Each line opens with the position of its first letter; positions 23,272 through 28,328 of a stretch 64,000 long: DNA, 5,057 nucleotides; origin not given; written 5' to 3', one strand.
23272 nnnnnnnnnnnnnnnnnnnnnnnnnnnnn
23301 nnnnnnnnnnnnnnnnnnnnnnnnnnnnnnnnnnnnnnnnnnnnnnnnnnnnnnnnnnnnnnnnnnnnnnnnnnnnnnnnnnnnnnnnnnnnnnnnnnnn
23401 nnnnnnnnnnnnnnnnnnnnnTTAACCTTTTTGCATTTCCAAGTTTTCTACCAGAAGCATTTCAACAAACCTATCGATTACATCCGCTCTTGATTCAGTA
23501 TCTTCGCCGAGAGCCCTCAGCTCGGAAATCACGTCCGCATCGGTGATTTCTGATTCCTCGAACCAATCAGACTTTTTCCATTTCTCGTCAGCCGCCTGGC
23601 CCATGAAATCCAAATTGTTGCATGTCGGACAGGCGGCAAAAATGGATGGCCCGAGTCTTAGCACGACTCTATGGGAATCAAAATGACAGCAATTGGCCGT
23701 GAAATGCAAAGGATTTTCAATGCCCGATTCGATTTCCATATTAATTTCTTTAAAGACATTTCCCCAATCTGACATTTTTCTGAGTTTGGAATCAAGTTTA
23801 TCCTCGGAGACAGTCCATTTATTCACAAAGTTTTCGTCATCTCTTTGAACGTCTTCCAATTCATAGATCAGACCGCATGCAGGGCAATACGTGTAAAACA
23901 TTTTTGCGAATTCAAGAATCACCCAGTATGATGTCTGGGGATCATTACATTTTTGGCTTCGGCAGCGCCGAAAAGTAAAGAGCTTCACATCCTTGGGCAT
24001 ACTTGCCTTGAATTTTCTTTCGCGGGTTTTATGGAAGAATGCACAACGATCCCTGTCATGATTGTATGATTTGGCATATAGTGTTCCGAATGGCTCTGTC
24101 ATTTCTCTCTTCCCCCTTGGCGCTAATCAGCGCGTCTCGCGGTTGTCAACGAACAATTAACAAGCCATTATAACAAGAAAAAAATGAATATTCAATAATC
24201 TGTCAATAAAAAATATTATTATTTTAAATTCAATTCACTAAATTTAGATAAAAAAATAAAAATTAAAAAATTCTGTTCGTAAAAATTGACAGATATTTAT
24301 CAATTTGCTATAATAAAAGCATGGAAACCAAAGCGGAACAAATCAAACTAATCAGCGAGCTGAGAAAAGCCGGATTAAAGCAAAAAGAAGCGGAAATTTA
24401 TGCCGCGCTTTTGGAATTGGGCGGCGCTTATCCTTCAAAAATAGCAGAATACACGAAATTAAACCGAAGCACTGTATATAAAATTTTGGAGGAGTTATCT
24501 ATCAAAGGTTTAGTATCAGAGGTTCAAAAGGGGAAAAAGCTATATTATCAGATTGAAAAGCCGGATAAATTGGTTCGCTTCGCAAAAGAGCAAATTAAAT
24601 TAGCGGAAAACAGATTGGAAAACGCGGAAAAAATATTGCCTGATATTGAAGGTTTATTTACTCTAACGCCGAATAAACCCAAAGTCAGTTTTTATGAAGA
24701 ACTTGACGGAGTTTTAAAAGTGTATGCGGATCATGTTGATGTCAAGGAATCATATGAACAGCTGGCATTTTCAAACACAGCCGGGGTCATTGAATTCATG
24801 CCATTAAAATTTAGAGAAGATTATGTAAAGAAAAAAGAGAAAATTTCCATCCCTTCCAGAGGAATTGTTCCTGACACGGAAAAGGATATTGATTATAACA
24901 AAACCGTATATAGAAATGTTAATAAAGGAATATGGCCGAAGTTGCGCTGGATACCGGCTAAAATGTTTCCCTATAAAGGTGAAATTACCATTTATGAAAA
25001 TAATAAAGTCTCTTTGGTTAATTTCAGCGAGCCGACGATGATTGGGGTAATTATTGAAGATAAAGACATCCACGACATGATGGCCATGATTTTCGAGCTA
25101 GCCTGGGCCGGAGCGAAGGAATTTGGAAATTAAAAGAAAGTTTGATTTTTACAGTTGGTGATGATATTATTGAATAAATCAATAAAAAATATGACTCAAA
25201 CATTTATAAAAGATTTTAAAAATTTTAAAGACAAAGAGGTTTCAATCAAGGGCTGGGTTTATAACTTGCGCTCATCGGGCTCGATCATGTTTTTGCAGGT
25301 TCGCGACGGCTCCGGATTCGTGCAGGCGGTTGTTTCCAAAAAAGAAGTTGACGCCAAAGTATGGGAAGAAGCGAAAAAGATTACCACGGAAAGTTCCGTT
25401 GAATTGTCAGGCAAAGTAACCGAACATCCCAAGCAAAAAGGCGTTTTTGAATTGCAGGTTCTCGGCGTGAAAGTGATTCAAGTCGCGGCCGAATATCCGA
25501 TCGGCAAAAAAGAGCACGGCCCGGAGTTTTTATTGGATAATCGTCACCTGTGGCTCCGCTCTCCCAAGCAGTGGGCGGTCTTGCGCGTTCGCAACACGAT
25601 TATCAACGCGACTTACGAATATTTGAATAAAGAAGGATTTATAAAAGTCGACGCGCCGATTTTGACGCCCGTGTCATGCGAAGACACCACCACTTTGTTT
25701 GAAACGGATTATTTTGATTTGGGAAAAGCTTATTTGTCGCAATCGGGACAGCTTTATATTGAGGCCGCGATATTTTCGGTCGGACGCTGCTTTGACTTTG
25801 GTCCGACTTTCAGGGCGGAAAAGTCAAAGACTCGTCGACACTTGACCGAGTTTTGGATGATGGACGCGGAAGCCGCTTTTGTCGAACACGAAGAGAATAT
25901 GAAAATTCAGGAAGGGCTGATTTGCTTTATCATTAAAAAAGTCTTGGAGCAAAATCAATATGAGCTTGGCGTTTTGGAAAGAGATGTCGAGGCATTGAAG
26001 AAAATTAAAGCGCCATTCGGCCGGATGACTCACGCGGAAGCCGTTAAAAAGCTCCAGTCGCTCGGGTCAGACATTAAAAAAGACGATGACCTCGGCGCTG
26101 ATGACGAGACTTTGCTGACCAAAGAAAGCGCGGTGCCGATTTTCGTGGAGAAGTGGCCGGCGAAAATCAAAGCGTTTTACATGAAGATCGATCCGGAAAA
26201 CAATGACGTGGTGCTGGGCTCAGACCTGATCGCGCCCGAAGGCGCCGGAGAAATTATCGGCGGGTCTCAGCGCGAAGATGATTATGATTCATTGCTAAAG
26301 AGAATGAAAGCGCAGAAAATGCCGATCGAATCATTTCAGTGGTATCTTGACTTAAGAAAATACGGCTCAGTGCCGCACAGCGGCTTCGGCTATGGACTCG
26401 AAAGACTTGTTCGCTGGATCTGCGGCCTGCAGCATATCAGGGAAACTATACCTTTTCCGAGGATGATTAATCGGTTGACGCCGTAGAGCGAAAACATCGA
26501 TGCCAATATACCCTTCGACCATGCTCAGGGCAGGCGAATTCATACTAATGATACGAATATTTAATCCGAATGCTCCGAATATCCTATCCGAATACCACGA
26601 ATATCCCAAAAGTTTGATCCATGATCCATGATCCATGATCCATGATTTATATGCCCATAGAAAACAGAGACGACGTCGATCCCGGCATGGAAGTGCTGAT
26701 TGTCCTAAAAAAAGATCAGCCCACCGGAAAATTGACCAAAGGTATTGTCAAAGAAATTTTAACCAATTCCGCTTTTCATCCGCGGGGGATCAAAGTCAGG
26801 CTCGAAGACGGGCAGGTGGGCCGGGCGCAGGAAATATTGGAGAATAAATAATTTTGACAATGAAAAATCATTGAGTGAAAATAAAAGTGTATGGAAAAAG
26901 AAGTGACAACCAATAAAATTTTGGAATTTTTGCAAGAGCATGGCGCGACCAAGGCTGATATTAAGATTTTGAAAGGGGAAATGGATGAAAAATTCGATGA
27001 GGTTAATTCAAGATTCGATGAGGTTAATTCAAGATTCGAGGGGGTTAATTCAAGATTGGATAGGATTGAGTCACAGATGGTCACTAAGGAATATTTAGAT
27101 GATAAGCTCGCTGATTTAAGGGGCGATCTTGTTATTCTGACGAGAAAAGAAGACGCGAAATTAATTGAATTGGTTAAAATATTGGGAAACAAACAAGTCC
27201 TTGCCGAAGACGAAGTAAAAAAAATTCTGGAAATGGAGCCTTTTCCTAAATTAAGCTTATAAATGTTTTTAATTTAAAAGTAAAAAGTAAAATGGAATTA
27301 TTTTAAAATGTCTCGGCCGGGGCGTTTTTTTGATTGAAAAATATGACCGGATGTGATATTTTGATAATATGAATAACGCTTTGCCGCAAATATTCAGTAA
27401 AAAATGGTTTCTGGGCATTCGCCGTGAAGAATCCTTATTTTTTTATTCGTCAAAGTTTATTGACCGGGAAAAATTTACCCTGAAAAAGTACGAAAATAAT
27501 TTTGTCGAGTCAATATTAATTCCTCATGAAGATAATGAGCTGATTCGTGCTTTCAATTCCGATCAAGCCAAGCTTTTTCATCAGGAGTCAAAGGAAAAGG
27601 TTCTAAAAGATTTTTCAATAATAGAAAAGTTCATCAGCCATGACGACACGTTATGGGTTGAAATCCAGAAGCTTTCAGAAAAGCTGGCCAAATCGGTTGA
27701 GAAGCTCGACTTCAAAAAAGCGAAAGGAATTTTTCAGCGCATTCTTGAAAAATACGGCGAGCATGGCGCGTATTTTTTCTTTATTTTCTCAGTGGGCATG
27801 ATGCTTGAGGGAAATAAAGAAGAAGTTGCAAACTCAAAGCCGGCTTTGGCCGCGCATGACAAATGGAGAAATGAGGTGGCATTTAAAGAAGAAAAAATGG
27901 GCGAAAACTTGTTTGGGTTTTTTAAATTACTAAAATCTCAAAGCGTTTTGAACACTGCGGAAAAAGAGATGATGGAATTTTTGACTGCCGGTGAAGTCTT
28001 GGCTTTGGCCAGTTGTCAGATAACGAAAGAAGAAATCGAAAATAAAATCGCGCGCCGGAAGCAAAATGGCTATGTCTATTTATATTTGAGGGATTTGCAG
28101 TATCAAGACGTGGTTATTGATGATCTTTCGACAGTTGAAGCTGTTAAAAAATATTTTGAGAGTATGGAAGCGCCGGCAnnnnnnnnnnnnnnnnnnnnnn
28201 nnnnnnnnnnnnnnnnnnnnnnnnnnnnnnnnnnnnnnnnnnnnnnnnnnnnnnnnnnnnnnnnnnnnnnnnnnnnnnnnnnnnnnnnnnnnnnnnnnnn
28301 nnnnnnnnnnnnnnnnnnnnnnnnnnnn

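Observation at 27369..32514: Split rifampin-phosphotransferase-like multi-module phosphotransfer cluster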

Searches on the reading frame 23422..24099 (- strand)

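Call 52: search_protein_families(library=pfam, proteins=[window:23422-24099:-], max_evalue=0.01)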
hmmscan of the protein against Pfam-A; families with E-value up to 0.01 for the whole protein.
window:23422-24099:- (225 aa): 3 families
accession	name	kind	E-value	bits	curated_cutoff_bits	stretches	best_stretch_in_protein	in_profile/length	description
PF13878.12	zf-C2H2_3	-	0.0059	16.8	27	0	146-172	3-31/40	zinc-finger of acetyl-transferase ESCO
PF12677.13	DUF3797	-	0.0075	16.6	25.1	0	66-78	11-22/48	Domain of unknown function (DUF3797)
PF11691.13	DUF3288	-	0.0086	16.5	25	0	62-121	28-83/89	Protein of unknown function (DUF3288)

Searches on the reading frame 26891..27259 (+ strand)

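Call 52: search_protein_families(library=pfam, proteins=[window:26891-27259:+], max_evalue=0.01)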
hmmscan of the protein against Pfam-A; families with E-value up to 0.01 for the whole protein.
window:26891-27259:+ (123 aa): 0 families

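Call 84: search_protein_families(library=ncbifam, proteins=[window:26891-27259:+], max_evalue=1)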
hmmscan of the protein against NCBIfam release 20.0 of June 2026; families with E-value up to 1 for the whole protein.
window:26891-27259:+ (123 aa): 7 families
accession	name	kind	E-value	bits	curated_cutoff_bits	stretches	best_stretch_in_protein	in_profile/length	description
TIGR02977.1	phageshock_pspA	equivalog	0.0059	16.3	242.95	1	20-81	146-205/219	phage shock protein PspA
NF046078.1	STM4504_CBY0614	subfamily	0.0071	15.7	150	1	27-74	104-151/281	STM4504/CBY_0614 family protein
TIGR01149.1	mtrG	equivalog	0.054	13.4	50.65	1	33-56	12-35/70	tetrahydromethanopterin S-methyltransferase subunit MtrG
NF033870.1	VOMP_auto_Cterm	subfamily_domain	0.063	12.7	500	1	32-64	52-84/347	Vomp family autotransporter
NF048001.1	GTP_morpho_1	equivalog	0.069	12.9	50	1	45-63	22-40/70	GTA head formation protein, RCAP_rcc01685 family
TIGR02978.1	phageshock_pspC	equivalog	0.11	12.4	104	1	30-68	74-112/121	envelope stress response membrane protein PspC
TIGR03695.1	menH_SHCHC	equivalog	0.16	11.4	208.55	1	8-46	182-220/252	2-succinyl-6-hydroxy-2,4-cyclohexadiene-1-carboxylate synthase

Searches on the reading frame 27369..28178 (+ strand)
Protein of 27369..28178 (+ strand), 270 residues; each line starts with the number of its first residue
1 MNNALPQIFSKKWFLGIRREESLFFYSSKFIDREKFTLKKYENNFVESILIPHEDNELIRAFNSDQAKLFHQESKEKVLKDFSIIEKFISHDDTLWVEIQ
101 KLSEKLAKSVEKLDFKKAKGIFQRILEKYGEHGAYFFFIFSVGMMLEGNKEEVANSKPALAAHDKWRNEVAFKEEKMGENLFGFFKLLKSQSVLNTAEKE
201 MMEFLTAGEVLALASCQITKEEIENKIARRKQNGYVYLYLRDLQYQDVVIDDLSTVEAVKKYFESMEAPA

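Call 19: find_homologous_proteins(query=window:27369-28178:+, max_evalue=0.001)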
Query window:27369-28178:+ (270 aa): 8 proteins with E <= 0.001 among 770 candidates.
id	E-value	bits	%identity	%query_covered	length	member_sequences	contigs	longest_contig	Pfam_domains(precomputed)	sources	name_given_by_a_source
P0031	1.3e-169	580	100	100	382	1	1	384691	PF00391.30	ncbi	ncbi:MAG: PEP-utilizing enzyme [Patescibacteria group bacterium]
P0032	1.0e-100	355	62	100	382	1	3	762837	PF00391.30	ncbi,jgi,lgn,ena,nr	ncbi:MAG TPA: PEP-utilizing enzyme [Candidatus Bipolaricaulota bacterium]|nr:PEP-utilizing enzyme [C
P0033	9.2e-92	325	60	99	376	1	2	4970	PF00391.30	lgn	-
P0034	7.4e-66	241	46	99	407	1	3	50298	PF00391.30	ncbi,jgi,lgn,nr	ncbi:hypothetical protein HQ571_00345 [Candidatus Kuenenbacteria bacterium]|nr:hypothetical protein 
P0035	1.6e-58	217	42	98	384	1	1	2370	PF00391.30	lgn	-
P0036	1.9e-56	210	40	99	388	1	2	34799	PF00391.30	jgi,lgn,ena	-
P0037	1.6e-55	207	41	99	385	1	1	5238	PF00391.30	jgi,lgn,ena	-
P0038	2.2e-40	157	36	98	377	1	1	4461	PF00391.30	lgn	-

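Call 21: find_encoding_contigs(protein=P0032, flank=8000, max_places=1)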
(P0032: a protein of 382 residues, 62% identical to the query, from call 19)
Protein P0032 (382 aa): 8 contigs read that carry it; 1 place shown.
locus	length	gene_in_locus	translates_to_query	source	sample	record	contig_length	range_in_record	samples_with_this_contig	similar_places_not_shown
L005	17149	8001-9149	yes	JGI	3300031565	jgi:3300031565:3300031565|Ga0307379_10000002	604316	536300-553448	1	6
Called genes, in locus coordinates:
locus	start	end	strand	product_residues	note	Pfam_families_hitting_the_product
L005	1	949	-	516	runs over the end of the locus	PF01743:PolyA_pol, PF12627:PolyA_pol_RNAbd (faint), PF01966:HD (weak)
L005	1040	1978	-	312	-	PF01479:S4, PF00849:PseudoU_synth_2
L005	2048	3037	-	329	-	-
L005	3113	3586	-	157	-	-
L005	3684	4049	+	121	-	-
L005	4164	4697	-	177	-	-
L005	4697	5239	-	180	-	-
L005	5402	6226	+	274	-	PF01978:TrmB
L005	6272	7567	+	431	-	PF01336:tRNA_anti-codon, PF00152:tRNA-synt_2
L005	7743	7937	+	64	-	PF09962:DUF2196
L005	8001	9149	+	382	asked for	PF00391:PEP-utilizers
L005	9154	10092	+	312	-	PF01326:PPDK_N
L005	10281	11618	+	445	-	PF01336:tRNA_anti-codon, PF00152:tRNA-synt_2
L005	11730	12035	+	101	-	-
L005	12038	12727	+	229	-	PF02616:SMC_ScpA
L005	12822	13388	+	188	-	PF04079:SMC_ScpB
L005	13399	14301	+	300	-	PF13354:Beta-lactamase2, PF00768:Peptidase_S11, PF02113:Peptidase_S13 (faint)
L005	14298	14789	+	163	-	PF06695:Sm_multidrug_ex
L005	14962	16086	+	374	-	PF13439:Glyco_transf_4, PF20706:GT4-conflict, PF00534:Glycos_transf_1, PF13692:Glyco_trans_1_4, PF13524:Glyco_trans_1_2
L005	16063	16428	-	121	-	-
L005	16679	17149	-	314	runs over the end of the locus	PF00149:Metallophos, PF12850:Metallophos_2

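Call 22: find_encoding_contigs(protein=P0034, flank=8000, max_places=1)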
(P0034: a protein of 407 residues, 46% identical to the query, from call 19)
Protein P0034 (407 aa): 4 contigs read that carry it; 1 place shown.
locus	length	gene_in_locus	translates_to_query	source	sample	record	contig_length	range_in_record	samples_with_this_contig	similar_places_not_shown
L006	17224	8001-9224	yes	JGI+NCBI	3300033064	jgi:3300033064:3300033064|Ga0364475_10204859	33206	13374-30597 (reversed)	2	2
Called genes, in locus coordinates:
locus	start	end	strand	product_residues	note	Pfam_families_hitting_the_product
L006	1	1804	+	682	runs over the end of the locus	PF07549:Sec_GG (weak), PF21760:SecD_1st, PF00639:Rotamase (weak), PF13616:Rotamase_3, PF00639:Rotamase, PF22599:SecDF_P1_head, PF02355:SecD_SecF_C, PF03176:MMPL, +2 more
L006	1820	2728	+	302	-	PF07549:Sec_GG (weak), PF02355:SecD_SecF_C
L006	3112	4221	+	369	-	PF04545:Sigma70_r4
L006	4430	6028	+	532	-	PF26449:DUF8128 (weak)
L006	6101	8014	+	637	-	-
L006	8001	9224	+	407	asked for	PF00391:PEP-utilizers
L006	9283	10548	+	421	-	PF02518:HATPase_c, PF13589:HATPase_c_3, PF17942:Morc6_S5, PF00391:PEP-utilizers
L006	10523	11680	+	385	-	-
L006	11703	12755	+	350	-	-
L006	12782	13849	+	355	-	PF00391:PEP-utilizers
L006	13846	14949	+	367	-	PF00391:PEP-utilizers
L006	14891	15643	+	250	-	-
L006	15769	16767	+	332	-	PF01326:PPDK_N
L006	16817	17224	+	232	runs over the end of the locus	PF01479:S4, PF00849:PseudoU_synth_2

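Call 24: find_encoding_contigs(protein=P0036, flank=8000, max_places=1)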
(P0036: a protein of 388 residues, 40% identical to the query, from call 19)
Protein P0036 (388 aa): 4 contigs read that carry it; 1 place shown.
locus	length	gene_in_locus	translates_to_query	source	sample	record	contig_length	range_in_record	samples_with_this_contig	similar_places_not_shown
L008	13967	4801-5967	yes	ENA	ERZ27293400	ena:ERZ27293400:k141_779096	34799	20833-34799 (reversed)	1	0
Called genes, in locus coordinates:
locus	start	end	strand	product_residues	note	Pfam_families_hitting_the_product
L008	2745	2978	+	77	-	-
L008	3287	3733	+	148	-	PF00961:LAGLIDADG_1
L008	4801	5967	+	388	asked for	PF00391:PEP-utilizers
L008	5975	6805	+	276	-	-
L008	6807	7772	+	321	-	PF01326:PPDK_N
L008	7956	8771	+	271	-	-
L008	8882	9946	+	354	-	PF01098:FTSW_RODA_SPOVE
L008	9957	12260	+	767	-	PF14559:TPR_19 (weak), PF23914:TPR_CcmH_CycH (weak), PF14559:TPR_19 (weak), PF00515:TPR_1 (weak), PF07719:TPR_2 (weak), PF13414:TPR_11, PF00515:TPR_1 (weak), PF13431:TPR_17 (weak), +7 more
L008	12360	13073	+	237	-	PF00929:RNase_T, PF01612:DNA_pol_A_exo1 (weak), PF20600:ExoX-like_C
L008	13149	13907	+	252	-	PF12705:PDDEXK_1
